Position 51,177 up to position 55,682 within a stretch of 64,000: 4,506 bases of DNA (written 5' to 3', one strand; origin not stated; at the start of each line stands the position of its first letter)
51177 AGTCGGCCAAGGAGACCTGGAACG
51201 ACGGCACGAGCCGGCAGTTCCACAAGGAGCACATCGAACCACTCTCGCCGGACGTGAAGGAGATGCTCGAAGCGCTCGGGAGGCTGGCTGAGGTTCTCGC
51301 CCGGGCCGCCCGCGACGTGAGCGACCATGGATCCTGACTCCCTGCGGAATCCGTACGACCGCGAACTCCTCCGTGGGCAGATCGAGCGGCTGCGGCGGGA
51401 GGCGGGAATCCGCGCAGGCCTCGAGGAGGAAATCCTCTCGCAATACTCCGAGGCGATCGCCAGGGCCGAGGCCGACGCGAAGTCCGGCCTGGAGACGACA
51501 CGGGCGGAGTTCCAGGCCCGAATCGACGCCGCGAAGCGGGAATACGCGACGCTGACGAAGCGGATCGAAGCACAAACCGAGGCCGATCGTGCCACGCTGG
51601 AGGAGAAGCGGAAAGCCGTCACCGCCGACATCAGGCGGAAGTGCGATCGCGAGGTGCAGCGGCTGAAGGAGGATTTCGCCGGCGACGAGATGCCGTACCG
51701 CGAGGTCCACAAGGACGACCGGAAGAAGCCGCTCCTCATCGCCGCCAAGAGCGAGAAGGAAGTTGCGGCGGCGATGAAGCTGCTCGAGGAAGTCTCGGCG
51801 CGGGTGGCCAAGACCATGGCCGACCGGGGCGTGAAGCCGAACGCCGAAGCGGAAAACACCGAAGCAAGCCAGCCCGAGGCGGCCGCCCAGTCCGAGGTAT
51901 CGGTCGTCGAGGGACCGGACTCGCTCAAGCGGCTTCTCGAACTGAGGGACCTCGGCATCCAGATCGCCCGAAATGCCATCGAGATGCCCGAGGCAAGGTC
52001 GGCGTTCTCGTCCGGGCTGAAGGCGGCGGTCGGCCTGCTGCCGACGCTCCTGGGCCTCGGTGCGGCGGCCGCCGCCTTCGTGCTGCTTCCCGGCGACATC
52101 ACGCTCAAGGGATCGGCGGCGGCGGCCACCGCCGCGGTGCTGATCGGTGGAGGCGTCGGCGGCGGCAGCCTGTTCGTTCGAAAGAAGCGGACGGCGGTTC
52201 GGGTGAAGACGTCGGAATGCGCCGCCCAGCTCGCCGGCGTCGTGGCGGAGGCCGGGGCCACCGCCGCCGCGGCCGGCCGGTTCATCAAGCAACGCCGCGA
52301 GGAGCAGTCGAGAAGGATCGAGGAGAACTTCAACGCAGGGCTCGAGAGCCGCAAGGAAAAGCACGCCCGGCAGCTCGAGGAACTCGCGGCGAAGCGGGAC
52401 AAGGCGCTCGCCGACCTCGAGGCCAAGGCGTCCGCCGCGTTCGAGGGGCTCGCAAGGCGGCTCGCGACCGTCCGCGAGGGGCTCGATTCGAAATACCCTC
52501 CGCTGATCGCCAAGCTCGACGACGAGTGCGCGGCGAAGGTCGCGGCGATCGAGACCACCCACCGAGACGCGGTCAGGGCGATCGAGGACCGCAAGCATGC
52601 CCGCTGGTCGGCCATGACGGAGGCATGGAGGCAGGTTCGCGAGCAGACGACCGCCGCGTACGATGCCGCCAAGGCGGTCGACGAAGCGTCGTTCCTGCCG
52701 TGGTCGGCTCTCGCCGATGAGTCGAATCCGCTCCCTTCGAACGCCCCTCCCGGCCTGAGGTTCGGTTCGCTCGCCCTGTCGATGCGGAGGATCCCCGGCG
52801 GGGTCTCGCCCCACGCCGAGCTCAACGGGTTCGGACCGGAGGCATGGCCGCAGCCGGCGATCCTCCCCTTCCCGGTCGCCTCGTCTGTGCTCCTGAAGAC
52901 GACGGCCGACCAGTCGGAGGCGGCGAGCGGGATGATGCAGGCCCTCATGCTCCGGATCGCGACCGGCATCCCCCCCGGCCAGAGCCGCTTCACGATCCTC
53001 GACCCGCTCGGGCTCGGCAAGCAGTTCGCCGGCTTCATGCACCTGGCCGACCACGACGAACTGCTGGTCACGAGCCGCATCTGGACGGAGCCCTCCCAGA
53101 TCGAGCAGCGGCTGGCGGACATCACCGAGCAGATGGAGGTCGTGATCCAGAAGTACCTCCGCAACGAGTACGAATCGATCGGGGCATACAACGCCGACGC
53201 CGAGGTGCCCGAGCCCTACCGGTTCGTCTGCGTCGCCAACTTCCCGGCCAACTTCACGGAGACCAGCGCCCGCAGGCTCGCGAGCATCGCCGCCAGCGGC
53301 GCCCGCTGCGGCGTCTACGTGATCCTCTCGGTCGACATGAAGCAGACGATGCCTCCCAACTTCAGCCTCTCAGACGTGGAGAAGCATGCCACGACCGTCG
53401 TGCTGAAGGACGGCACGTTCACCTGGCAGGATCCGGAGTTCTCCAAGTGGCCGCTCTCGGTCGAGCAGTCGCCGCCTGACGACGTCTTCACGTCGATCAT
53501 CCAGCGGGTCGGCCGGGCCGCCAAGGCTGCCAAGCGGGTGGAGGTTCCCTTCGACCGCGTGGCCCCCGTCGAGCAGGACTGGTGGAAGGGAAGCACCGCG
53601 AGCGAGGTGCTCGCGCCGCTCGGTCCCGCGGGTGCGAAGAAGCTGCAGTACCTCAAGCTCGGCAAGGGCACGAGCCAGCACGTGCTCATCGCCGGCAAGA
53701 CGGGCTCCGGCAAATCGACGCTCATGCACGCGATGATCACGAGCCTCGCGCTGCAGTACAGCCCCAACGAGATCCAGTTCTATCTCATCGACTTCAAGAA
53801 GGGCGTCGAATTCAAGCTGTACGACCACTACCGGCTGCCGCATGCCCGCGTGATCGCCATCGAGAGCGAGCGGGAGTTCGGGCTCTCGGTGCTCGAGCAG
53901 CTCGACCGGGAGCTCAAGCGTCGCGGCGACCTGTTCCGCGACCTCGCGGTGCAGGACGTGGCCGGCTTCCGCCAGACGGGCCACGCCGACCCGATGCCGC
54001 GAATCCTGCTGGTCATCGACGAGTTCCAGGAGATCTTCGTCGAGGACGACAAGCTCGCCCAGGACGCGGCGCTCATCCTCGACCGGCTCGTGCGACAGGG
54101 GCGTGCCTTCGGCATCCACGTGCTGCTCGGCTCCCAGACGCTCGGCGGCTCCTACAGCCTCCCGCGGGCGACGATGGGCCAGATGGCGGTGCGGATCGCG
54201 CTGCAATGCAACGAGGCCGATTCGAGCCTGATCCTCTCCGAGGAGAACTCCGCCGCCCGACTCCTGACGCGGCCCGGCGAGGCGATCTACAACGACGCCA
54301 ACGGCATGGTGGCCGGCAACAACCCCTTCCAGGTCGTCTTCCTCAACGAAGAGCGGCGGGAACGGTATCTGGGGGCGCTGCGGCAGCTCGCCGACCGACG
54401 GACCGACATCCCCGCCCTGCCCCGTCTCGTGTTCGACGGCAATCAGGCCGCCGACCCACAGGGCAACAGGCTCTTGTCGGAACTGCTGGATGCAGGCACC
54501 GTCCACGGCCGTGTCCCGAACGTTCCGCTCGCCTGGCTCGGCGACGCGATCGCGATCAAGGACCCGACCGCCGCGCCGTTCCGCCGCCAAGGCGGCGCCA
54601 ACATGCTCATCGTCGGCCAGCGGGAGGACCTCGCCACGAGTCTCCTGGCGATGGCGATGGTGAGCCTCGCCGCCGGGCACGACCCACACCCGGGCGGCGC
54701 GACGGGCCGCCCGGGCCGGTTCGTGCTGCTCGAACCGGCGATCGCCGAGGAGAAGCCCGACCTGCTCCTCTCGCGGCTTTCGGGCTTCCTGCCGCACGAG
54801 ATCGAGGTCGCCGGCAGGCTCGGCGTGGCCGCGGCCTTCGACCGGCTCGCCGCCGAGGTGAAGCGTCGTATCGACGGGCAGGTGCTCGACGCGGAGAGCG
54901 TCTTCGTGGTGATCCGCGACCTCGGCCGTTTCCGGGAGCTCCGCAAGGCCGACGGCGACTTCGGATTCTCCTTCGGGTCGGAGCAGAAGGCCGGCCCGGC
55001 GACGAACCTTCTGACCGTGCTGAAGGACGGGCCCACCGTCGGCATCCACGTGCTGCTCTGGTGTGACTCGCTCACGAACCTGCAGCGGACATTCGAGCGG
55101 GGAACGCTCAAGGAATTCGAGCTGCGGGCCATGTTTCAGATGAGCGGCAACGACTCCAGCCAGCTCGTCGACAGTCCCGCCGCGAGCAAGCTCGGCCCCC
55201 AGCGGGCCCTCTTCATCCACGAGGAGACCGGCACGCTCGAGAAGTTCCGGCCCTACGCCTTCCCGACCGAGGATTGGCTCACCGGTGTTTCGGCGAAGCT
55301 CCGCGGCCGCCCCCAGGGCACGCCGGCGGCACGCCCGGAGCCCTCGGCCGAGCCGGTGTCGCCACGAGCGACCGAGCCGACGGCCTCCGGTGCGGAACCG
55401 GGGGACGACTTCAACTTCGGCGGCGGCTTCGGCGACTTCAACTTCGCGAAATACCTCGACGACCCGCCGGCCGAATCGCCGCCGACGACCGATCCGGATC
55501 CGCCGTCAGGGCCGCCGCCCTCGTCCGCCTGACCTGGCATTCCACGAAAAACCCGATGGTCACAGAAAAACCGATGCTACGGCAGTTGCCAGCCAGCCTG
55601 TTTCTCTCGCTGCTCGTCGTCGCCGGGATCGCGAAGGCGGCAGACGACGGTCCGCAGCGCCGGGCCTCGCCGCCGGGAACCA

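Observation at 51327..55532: Unusual domain plan of the FtsK/SpoIIIE ATPase: long cytoplasmic coiled coil before the TM hairpin, degenerate-active-degenerate P-loop series, FG/Pro-rich tail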

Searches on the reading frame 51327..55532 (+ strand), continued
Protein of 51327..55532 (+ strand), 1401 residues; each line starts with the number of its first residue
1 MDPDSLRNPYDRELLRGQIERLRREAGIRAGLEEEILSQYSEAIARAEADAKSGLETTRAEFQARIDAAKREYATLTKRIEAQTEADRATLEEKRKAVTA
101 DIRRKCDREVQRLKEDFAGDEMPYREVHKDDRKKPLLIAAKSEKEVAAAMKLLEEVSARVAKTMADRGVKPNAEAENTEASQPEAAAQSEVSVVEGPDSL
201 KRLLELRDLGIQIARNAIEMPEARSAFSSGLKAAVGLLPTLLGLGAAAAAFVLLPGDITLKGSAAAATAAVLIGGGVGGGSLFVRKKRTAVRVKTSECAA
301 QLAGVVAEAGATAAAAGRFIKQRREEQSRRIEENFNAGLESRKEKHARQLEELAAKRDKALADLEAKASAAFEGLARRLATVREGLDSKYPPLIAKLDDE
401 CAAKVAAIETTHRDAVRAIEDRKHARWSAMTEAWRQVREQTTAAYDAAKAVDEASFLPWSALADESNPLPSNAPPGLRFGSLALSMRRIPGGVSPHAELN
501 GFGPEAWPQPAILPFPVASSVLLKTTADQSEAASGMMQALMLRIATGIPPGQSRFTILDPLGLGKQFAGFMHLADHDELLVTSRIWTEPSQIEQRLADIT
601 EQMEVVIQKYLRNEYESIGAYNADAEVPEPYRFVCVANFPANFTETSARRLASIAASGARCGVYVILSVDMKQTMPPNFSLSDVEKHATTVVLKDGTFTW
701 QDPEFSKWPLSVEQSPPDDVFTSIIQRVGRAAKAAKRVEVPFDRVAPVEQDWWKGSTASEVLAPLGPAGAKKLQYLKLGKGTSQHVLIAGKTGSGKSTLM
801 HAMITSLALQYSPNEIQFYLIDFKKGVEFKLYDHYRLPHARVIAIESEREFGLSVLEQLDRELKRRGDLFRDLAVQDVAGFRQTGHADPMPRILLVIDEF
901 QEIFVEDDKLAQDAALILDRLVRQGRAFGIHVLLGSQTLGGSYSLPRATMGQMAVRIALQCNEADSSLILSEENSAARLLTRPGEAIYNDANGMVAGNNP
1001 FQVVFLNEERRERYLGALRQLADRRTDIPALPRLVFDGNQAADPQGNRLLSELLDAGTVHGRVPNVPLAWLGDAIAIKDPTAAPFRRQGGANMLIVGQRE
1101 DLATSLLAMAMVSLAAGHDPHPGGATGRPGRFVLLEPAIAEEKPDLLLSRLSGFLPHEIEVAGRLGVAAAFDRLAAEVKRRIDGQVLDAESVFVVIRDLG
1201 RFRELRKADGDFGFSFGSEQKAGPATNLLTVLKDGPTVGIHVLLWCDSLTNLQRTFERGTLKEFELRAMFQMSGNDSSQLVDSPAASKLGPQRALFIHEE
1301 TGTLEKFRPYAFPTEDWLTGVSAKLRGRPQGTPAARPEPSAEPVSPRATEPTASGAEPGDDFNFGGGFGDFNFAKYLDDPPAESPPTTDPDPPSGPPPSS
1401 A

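Call 9: find_homologous_proteins(query=window:51327-55529:+, max_evalue=0.00001)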
Query window:51327-55529:+ (1401 aa): 67 proteins with E <= 0.00001 among 8000 candidates.
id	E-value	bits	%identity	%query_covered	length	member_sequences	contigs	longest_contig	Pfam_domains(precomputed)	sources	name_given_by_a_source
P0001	0.0e+0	3108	100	100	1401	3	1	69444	PF13401.13,PF01580.25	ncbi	-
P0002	0.0e+0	2763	89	99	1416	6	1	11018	PF13401.13,PF01580.25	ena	-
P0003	0.0e+0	2414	77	100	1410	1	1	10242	PF13401.13,PF01580.25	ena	-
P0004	0.0e+0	2057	68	99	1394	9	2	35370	PF13401.13,PF01580.25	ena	-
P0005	0.0e+0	2040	68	99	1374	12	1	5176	PF01580.25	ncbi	-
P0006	0.0e+0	2028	67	99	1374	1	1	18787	PF01580.25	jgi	jgi:energy-coupling factor transporter ATP-binding protein EcfA2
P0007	0.0e+0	2027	67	99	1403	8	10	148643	PF24883.3,PF01580.25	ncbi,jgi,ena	ncbi:MAG: FtsK/SpoIIIE domain-containing protein [Planctomycetia bacterium]|jgi:hypothetical protein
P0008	0.0e+0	2007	67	99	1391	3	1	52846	PF01580.25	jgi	jgi:S-DNA-T family DNA segregation ATPase FtsK/SpoIIIE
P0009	0.0e+0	2002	66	99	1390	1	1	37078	PF13401.13,PF01580.25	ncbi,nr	ncbi:MAG: cell division protein FtsK [Planctomycetia bacterium]|nr:cell division protein FtsK [Planc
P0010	0.0e+0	1983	67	98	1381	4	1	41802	PF01580.25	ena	-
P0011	0.0e+0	1977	66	99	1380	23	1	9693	PF13401.13,PF01580.25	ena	-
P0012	0.0e+0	1961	65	99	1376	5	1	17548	PF01580.25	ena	-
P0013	0.0e+0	1957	65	99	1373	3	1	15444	PF01580.25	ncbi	-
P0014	0.0e+0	1937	75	77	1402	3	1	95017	PF01580.25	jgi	-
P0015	0.0e+0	1930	66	94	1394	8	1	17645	PF01580.25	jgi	-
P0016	0.0e+0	1928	66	98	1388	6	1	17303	PF13401.13,PF01580.25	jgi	jgi:S-DNA-T family DNA segregation ATPase FtsK/SpoIIIE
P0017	0.0e+0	1919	65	98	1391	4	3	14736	PF13401.13,PF01580.25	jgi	jgi:DNA segregation ATPase FtsK/SpoIIIE, S-DNA-T family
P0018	0.0e+0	1912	63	99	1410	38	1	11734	PF24883.3,PF01580.25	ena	-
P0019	0.0e+0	1911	64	98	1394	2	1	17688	PF13401.13,PF01580.25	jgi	jgi:S-DNA-T family DNA segregation ATPase FtsK/SpoIIIE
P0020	0.0e+0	1903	64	99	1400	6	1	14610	PF24883.3,PF01580.25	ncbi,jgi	jgi:S-DNA-T family DNA segregation ATPase FtsK/SpoIIIE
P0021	0.0e+0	1896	64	99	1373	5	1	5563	PF01580.25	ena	-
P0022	0.0e+0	1889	63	99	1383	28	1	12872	PF13401.13,PF01580.25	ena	-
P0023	0.0e+0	1872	63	99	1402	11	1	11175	PF24883.3,PF13401.13,PF01580.25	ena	-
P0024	0.0e+0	1864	63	98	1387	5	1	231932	PF01580.25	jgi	jgi:energy-coupling factor transporter ATP-binding protein EcfA2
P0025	0.0e+0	1863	63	95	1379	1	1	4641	PF01580.25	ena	-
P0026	0.0e+0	1860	63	98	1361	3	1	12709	PF01580.25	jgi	jgi:energy-coupling factor transporter ATP-binding protein EcfA2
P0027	0.0e+0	1850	62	99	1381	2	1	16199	PF01580.25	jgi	jgi:S-DNA-T family DNA segregation ATPase FtsK/SpoIIIE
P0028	0.0e+0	1847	61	100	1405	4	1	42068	PF13401.13,PF01580.25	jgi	jgi:DNA segregation ATPase FtsK/SpoIIIE, S-DNA-T family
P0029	0.0e+0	1834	62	98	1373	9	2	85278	PF13401.13,PF01580.25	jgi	jgi:energy-coupling factor transporter ATP-binding protein EcfA2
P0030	0.0e+0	1823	62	96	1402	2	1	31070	PF01580.25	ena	-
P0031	0.0e+0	1783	71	77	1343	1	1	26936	PF13401.13,PF01580.25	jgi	-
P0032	0.0e+0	1748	61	98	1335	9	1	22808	PF01580.25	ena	-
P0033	0.0e+0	1748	61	99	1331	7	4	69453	PF13401.13,PF01580.25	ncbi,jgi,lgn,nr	ncbi:MAG: cell division protein FtsK [Planctomycetes bacterium]|nr:cell division protein FtsK [Planc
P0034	0.0e+0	1745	61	99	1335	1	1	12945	PF01580.25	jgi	jgi:S-DNA-T family DNA segregation ATPase FtsK/SpoIIIE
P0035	4.4e-281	954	47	78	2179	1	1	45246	PF05569.18,PF01580.25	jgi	jgi:hypothetical protein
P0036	1.4e-268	913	45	75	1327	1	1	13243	PF01580.25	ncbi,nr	ncbi:MAG TPA: FtsK/SpoIIIE domain-containing protein [Gemmataceae bacterium]|nr:FtsK/SpoIIIE domain-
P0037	2.8e-251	855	43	74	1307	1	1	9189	PF05729.19,PF13401.13,PF01580.25,PF13191.13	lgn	-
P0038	1.8e-242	826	44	71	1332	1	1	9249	PF13401.13,PF01580.25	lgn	-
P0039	6.7e-213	728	47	58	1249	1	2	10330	PF01580.25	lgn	-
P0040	2.0e-31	127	31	15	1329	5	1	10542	PF01935.24,PF05729.19,PF13555.13,PF13401.13,PF01580.25,PF13191.13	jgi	jgi:DNA segregation ATPase FtsK/SpoIIIE, S-DNA-T family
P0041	1.3e-29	121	27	20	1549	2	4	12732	PF05872.19,PF13401.13,PF01580.25,PF13481.13,PF13191.13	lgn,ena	-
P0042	2.6e-29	120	31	15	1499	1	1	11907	PF01935.24,PF13555.13,PF13401.13,PF01580.25,PF13191.13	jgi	jgi:ESX secretion system protein EccC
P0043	2.6e-29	120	29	17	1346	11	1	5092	PF01935.24,PF05729.19,PF13401.13,PF20703.4,PF01580.25,PF25199.2,PF13191.13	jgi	jgi:S-DNA-T family DNA segregation ATPase FtsK/SpoIIIE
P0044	1.2e-27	114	25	35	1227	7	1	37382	PF00005.34,PF13245.13,PF05729.19,PF13555.13,PF13401.13,PF01580.25,PF25199.2,PF20720.4,PF13191.13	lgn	-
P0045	3.3e-27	113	29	17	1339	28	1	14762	PF01935.24,PF05729.19,PF13401.13,PF20703.4,PF01580.25,PF25199.2,PF13191.13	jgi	jgi:DNA segregation ATPase FtsK/SpoIIIE, S-DNA-T family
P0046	7.5e-26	108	35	15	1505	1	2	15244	PF00437.27,PF13604.13,PF05872.19,PF13555.13,PF13401.13,PF13191.13,PF10412.16,PF00498.32,PF05729.19,PF16697.11,PF01580.25,PF25199.2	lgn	-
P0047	7.9e-26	108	26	33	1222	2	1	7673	PF00005.34,PF13245.13,PF05729.19,PF13555.13,PF13401.13,PF01580.25,PF13191.13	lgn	-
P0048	2.6e-25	107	31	17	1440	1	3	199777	PF00498.32,PF01935.24,PF16697.11,PF13555.13,PF13401.13,PF20703.4,PF01580.25,PF25199.2,PF13191.13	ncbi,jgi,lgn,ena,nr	ncbi:MAG TPA: FtsK/SpoIIIE domain-containing protein [Mycobacteriales bacterium]|nr:FtsK/SpoIIIE dom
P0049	1.1e-24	105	35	15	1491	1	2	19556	PF00498.32,PF05729.19,PF16697.11,PF05872.19,PF13401.13,PF01580.25,PF25199.2,PF13191.13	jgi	jgi:S-DNA-T family DNA segregation ATPase FtsK/SpoIIIE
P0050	2.6e-24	103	32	15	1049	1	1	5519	PF01935.24,PF13245.13,PF05729.19,PF13555.13,PF13401.13,PF01580.25,PF13191.13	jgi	jgi:S-DNA-T family DNA segregation ATPase FtsK/SpoIIIE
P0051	4.3e-24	103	25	16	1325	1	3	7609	PF05729.19,PF13401.13,PF01580.25,PF13191.13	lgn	-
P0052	5.0e-24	102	35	16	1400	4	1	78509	PF00498.32,PF05729.19,PF16697.11,PF13555.13,PF13401.13,PF03308.23,PF01580.25,PF25199.2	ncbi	-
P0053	5.6e-23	99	30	17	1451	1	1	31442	PF00498.32,PF16697.11,PF13401.13,PF01580.25,PF25199.2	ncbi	-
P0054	5.3e-22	96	31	16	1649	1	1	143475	PF05729.19,PF13401.13,PF20703.4,PF01580.25,PF25199.2,PF13191.13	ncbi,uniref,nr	ncbi:FtsK/SpoIIIE domain-containing protein [Pseudofrankia asymbiotica]|uniref:Cell division protein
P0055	1.2e-21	94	29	17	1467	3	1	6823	PF00498.32,PF16697.11,PF13401.13,PF01580.25,PF25199.2,PF13481.13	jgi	jgi:DNA segregation ATPase FtsK/SpoIIIE, S-DNA-T family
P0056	3.4e-21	93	30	14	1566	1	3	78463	PF00498.32,PF13555.13,PF13401.13,PF01580.25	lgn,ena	-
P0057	2.3e-18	84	30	18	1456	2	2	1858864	PF00498.32,PF05729.19,PF16697.11,PF13555.13,PF13401.13,PF20703.4,PF01580.25,PF27394.1,PF25199.2,PF13191.13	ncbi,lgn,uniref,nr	ncbi:S-DNA-T family DNA segregation ATPase FtsK/SpoIIIE [Leucobacter luti]|uniref:S-DNA-T family DNA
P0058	1.3e-17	81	33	14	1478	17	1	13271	PF00498.32,PF00005.34,PF16697.11,PF13555.13,PF13401.13,PF01580.25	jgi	-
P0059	1.4e-17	81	30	15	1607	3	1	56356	PF00498.32,PF16697.11,PF13401.13,PF20703.4,PF01580.25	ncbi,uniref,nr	ncbi:FtsK/SpoIIIE domain-containing protein [uncultured Pseudokineococcus sp.]|uniref:FtsK/SpoIIIE d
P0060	3.1e-15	73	29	17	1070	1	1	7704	PF01935.24,PF17854.7,PF01580.25,PF09397.17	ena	-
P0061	1.6e-11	61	31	11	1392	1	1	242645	PF00498.32,PF16697.11,PF13401.13,PF01580.25,PF25199.2,PF13191.13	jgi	jgi:DNA segregation ATPase FtsK/SpoIIIE, S-DNA-T family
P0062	1.3e-10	58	27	14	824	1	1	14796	PF17854.7,PF13491.12,PF01580.25,PF09397.17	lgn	-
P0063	8.0e-9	52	28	15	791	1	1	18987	PF17854.7,PF13491.12,PF01580.25,PF09397.17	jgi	jgi:DNA segregation ATPase FtsK/SpoIIIE, S-DNA-T family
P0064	1.4e-7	48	30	11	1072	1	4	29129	PF17854.7,PF13491.12,PF01580.25,PF09397.17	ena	-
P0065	2.5e-6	44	26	15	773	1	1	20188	PF17854.7,PF13491.12,PF01580.25,PF09397.17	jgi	-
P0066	3.2e-6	43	26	15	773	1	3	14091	PF17854.7,PF13491.12,PF01580.25,PF09397.17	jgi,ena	jgi:S-DNA-T family DNA segregation ATPase FtsK/SpoIIIE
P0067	5.8e-6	43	28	11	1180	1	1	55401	PF17854.7,PF13491.12,PF01580.25,PF09397.17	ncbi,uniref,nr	ncbi:DNA translocase FtsK [Morganella morganii]|uniref:DNA translocase FtsK n=1 Tax=Morganella morga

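Call 18: find_encoding_contigs(protein=P0007, flank=8000, max_places=2)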
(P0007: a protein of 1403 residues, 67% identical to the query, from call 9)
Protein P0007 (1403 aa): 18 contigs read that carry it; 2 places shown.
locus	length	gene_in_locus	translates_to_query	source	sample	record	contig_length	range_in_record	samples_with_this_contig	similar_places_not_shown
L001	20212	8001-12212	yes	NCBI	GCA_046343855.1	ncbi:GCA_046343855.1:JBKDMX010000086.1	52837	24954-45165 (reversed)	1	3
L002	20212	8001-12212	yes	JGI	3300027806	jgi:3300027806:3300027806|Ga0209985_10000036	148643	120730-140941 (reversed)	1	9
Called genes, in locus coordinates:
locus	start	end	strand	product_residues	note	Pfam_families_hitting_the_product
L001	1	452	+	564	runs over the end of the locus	PF03979:Sigma70_r1_1, PF00140:Sigma70_r1_2, PF04542:Sigma70_r2, PF04539:Sigma70_r3, PF04545:Sigma70_r4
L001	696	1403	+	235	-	PF24481:CT398_CC (weak)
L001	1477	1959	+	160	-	PF03449:GreA_GreB_N, PF01272:GreA_GreB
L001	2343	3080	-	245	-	PF01168:Ala_racemase_N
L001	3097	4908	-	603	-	-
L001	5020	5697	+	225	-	PF27149:YdjY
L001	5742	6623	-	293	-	PF06778:Chlor_dismutase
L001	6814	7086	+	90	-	PF06013:WXG100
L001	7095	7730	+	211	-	-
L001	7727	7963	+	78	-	-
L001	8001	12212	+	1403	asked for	PF24883:NPHP3_N (faint), PF01580:FtsK_SpoIIIE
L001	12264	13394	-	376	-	PF00089:Trypsin, PF13365:Trypsin_2, PF13180:PDZ_2, PF17820:PDZ_6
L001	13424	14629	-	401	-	PF00994:MoCF_biosynth, PF18146:CinA_KH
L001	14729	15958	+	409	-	-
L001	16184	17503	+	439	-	PF00089:Trypsin, PF13365:Trypsin_2, PF00595:PDZ (faint), PF13180:PDZ_2, PF17820:PDZ_6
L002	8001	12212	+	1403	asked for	PF24883:NPHP3_N (faint), PF01580:FtsK_SpoIIIE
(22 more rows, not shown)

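Call 19: find_encoding_contigs(protein=P0036, flank=8000, max_places=2)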
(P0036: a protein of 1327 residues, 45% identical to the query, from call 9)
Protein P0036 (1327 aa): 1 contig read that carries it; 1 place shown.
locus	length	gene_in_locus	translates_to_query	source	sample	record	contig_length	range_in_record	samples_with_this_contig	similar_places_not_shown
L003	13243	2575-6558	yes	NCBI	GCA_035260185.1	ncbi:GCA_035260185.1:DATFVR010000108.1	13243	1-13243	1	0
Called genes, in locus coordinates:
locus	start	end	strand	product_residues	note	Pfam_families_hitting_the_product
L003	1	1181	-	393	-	PF00682:HMGL-like, PF22617:HCS_D2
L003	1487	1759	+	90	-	PF06013:WXG100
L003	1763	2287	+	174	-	-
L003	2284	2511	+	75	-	-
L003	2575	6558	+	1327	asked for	PF01580:FtsK_SpoIIIE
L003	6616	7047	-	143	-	PF00571:CBS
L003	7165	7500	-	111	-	-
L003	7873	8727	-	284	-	PF00582:Usp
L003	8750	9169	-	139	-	PF00571:CBS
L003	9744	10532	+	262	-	-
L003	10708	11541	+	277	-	PF00459:Inositol_P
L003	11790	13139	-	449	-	PF02878:PGM_PMM_I, PF02879:PGM_PMM_II, PF02880:PGM_PMM_III, PF00408:PGM_PMM_IV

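Call 70: search_protein_families(library=padloc, proteins=[window:51327-55529:+], max_evalue=0.01)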
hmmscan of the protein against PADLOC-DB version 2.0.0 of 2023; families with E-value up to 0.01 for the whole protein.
window:51327-55529:+ (1401 aa): 10 families
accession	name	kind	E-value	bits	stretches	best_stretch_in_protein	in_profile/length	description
PDLC02806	SspH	-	5.8e-29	98.3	1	783-982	1537-1732/1766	SspH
PDLC04140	mad8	-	3.5e-23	80.6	1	782-992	26-290/314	mads_8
PDLC02804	SspH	-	4.9e-12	42.2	1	784-996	1334-1542/1561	SspH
PDLC03841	LeoBC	-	7.5e-11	39.8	1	32-430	282-570/601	-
PDLC00647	ZorA3|ZorA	-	7.6e-06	22.7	1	307-448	346-487/780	MotA/ExbB/TolQ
PDLC01055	HerA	-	1.5e-05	22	1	784-857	158-225/532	Type III coevolved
PDLC04105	HerA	-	6.8e-05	19.6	0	777-816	160-199/576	-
PDLC04135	mad3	-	0.00012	19.8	1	782-837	23-84/374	mads_3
PDLC00648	ZorA3|ZorA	-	0.00074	16.4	0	295-448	317-477/692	MotA/ExbB/TolQ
PDLC04102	HerA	-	0.0027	14.1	0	893-937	506-551/654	-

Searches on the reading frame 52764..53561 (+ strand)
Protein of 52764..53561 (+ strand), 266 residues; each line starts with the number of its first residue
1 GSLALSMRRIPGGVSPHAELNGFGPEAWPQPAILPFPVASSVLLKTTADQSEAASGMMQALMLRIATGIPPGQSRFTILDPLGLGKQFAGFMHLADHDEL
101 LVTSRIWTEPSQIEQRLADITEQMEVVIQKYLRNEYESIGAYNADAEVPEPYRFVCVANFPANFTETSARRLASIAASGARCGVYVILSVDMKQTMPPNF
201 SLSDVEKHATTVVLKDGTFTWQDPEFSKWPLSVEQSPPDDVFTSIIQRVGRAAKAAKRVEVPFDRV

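Call 63: search_solved_structures(query=A5, max_evalue=10, show_alignments=2)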
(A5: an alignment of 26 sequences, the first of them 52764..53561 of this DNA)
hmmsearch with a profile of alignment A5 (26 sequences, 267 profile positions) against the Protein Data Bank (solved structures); distinct sequences matched with E-value up to 10: 6.
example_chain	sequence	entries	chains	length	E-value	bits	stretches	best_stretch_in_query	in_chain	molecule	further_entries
5fv0_A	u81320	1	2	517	0.034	16.6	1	109-191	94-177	ESX secretion system protein EccC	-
4lya_A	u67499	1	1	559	0.039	16.4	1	109-191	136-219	Uncharacterized protein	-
5lhv_A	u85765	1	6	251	0.61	12.4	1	164-218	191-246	Uridine phosphorylase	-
4g8j_A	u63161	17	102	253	0.62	12.4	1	164-218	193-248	Uridine phosphorylase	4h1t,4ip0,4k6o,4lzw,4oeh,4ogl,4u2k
3o6v_A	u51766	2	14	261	0.66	12.3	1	164-218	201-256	Uridine phosphorylase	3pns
4i2v_A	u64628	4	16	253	1.3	11.4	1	163-219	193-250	Uridine phosphorylase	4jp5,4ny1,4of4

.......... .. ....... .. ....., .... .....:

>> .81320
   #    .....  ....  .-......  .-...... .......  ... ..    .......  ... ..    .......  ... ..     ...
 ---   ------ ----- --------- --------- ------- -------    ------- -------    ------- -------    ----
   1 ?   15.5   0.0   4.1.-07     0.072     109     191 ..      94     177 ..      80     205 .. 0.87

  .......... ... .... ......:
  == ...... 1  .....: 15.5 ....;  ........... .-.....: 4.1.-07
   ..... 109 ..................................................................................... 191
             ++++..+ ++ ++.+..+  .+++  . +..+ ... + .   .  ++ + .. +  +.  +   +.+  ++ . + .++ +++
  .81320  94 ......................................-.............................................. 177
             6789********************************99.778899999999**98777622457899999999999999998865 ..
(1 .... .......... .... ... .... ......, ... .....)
